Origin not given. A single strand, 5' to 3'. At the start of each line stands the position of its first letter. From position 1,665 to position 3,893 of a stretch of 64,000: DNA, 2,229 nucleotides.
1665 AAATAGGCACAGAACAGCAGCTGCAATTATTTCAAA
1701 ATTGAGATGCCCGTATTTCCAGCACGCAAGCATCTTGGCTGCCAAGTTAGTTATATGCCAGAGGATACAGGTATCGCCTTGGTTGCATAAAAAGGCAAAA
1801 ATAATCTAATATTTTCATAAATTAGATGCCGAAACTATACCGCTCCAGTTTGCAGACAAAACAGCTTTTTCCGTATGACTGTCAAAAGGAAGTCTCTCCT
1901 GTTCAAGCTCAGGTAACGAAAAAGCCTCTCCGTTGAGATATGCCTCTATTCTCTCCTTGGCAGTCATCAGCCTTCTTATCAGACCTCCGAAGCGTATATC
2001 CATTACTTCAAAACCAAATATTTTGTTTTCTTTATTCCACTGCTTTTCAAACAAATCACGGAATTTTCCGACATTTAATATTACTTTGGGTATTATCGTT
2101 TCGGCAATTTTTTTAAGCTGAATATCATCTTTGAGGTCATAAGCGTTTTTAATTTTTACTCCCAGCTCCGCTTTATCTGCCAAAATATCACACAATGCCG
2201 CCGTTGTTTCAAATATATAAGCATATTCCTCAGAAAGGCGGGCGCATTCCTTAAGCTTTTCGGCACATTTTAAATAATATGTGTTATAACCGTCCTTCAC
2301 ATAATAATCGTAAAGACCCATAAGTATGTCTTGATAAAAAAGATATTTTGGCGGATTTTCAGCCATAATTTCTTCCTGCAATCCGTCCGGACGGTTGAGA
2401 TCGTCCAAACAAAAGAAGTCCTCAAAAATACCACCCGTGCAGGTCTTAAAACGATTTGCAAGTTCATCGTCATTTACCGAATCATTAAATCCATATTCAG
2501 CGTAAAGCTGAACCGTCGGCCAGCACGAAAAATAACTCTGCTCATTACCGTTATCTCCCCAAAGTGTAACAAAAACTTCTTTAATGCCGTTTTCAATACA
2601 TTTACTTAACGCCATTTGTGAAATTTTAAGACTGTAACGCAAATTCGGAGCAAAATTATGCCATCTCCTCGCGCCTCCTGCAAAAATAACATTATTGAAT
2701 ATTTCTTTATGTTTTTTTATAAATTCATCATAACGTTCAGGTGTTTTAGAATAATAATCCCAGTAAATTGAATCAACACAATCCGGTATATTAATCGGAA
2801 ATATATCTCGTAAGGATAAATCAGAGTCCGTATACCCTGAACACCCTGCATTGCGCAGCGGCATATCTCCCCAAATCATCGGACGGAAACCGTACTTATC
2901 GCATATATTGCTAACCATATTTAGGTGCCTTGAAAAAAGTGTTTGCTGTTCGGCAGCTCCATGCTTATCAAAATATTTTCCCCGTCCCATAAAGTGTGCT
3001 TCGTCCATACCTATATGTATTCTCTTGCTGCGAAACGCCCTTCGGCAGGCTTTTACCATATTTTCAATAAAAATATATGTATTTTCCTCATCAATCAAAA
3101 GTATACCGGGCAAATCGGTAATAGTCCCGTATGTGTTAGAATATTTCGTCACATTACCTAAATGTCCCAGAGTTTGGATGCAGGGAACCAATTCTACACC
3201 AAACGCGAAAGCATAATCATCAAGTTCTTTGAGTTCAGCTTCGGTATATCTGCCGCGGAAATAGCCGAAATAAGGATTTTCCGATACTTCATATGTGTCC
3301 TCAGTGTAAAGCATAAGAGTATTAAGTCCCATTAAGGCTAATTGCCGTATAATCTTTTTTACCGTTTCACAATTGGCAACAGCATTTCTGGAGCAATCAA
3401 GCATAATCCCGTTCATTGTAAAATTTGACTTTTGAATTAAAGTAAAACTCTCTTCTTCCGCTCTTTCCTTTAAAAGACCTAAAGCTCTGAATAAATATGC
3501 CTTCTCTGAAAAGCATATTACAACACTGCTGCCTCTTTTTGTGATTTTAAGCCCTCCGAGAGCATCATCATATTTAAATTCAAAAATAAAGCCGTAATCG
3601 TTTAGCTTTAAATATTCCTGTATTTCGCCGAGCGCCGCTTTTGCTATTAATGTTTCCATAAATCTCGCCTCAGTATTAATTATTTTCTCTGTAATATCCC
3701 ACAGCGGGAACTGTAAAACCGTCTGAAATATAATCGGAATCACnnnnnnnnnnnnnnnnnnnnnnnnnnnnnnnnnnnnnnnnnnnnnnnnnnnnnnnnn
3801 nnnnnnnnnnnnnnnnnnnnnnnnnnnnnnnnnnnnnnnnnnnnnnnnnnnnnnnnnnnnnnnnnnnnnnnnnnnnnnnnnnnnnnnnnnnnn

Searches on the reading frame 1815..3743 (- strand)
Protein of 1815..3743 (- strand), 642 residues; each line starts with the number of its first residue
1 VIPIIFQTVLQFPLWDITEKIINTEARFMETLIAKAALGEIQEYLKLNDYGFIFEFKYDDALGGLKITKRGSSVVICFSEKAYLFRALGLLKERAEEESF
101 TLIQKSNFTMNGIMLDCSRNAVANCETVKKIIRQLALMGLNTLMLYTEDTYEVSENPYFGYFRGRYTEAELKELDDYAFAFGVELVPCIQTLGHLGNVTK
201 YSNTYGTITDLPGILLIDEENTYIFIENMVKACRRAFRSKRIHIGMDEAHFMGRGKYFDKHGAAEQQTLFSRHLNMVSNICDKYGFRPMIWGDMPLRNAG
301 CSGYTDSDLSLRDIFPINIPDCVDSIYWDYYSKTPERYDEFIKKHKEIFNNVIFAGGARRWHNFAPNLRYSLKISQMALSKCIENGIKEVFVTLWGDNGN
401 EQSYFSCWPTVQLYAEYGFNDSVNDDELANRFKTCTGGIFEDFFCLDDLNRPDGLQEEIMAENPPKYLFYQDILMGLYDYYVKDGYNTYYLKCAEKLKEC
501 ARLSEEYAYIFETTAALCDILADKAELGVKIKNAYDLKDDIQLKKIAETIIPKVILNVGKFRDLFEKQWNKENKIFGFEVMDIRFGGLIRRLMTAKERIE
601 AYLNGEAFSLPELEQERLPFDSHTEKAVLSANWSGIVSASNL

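Call 7: search_protein_families(library=pfam, proteins=[window:1815-3743:-], max_evalue=0.01)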
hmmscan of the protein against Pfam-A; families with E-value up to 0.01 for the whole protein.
window:1815-3743:- (642 aa): 2 families
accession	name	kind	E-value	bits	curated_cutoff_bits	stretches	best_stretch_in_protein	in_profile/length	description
PF18088.7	Glyco_H_20C_C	-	5.9e-62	209.4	27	1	441-626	1-188/194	Glycoside Hydrolase 20C C-terminal domain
PF00728.28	Glyco_hydro_20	-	6.7e-14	52.4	22.3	1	110-296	3-224/348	Glycosyl hydrolase family 20, catalytic domain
